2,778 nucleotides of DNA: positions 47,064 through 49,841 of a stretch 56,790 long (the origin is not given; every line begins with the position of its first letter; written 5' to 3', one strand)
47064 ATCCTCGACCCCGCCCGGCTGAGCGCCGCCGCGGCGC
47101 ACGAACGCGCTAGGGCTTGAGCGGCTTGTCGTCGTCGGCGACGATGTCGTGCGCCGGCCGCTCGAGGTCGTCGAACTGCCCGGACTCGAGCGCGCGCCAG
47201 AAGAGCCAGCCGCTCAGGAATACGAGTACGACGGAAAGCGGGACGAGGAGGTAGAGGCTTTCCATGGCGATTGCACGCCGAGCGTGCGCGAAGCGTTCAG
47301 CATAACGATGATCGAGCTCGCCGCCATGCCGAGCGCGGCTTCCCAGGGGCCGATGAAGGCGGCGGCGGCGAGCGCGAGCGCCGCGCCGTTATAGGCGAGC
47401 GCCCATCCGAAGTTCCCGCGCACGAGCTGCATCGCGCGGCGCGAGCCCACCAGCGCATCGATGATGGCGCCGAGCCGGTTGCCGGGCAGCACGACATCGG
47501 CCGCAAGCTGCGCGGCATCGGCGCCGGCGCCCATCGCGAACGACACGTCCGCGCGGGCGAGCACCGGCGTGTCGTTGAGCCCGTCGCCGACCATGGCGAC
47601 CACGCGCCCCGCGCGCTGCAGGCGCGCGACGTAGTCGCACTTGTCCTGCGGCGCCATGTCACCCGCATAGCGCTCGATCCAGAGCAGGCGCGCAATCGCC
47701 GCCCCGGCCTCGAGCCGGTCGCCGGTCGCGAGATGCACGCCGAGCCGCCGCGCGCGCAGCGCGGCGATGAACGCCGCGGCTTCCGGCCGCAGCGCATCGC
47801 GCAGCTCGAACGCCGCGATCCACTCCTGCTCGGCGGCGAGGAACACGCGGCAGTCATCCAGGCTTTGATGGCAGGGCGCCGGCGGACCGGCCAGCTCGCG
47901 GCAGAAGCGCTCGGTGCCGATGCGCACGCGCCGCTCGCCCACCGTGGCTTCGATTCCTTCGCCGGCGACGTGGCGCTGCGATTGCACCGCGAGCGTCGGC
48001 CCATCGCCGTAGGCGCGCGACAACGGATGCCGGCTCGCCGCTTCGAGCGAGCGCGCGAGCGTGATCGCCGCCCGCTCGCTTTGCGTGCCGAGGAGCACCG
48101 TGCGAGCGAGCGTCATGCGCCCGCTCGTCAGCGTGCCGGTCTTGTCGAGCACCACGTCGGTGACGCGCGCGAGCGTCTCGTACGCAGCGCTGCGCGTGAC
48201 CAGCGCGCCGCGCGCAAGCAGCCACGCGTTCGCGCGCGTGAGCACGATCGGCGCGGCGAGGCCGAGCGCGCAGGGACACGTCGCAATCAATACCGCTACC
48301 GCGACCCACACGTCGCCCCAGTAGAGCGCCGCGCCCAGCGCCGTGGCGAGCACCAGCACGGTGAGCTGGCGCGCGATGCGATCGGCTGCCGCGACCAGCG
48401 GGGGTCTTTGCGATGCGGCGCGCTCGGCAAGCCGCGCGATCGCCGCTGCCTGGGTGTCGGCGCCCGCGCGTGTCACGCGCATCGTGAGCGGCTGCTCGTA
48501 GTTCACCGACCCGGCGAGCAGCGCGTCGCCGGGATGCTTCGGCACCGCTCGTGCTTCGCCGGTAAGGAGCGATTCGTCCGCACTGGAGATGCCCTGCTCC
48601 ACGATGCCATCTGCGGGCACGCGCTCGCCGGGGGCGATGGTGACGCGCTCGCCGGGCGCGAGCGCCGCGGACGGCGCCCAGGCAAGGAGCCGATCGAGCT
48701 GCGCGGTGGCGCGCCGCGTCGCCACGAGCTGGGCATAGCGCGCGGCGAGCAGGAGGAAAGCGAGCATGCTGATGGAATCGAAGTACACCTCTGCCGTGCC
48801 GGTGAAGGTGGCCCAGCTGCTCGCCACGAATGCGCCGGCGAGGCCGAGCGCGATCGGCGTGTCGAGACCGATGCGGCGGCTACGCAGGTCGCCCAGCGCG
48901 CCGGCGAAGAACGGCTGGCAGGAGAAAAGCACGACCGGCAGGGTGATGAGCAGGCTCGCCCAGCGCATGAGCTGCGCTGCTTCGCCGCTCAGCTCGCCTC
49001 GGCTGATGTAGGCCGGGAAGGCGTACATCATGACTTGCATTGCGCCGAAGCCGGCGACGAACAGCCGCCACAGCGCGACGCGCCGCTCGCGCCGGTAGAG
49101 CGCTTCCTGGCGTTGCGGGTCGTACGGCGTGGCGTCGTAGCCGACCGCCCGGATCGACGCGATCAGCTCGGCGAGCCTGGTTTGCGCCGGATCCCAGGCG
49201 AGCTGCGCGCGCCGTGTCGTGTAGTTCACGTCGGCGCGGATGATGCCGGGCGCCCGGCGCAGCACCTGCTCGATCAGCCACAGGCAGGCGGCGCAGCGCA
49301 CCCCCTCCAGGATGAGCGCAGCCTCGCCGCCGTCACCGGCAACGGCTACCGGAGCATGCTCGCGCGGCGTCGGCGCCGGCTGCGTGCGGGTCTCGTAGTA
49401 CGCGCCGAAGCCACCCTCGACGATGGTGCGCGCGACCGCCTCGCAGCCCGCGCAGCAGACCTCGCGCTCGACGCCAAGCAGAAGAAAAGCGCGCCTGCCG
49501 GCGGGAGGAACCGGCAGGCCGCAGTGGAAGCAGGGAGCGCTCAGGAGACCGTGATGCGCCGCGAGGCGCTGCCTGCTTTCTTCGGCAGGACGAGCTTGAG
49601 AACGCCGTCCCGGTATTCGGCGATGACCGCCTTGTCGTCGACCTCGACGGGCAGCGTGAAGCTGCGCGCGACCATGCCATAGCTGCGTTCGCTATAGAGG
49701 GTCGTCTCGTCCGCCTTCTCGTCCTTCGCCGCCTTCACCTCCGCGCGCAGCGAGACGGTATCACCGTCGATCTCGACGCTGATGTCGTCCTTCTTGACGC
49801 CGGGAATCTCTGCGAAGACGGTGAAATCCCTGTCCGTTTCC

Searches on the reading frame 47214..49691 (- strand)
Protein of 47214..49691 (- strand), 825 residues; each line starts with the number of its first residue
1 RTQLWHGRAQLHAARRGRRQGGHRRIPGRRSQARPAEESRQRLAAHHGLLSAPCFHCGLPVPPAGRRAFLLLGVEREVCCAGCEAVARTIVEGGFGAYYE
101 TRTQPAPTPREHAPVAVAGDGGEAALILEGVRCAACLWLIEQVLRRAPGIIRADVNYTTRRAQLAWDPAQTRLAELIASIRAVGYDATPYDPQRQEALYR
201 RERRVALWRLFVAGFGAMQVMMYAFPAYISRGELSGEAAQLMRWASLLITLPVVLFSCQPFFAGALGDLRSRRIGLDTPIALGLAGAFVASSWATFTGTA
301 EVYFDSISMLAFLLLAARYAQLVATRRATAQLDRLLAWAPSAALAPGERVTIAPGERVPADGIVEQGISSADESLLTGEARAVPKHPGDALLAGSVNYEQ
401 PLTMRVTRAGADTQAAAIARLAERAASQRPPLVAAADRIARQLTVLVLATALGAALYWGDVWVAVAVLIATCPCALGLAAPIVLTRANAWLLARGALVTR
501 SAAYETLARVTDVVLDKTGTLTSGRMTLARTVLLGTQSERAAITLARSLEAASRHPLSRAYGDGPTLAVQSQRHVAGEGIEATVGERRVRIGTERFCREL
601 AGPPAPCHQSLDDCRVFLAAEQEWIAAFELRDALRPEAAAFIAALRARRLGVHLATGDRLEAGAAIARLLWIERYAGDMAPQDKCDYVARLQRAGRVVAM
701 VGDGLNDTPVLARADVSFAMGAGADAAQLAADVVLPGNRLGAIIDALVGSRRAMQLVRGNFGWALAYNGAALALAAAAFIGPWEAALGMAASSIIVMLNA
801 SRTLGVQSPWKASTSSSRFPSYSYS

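Call 12: search_protein_families(library=pfam, proteins=[window:47214-49691:-], max_evalue=0.001)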
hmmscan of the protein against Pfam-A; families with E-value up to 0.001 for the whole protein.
window:47214-49691:- (825 aa): 5 families
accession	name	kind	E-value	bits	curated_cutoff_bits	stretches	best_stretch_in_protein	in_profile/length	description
PF00122.25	E1-E2_ATPase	-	1.9e-42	145.3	28.1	1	339-487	18-174/181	E1-E2 ATPase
PF00702.32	Hydrolase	-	3.6e-20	73.6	26.4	1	513-715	4-191/191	haloacid dehalogenase-like hydrolase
PF12156.14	ATPase-cat_bd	-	3.1e-16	60.3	27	1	54-114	2-62/86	Putative metal-binding domain of cation transport ATPase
PF00403.32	HMA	-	4.4e-09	37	24.8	1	127-186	3-62/62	Heavy-metal-associated domain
PF08282.18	Hydrolase_3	-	6.9e-06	26.4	20.9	1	691-747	199-255/255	haloacid dehalogenase-like hydrolase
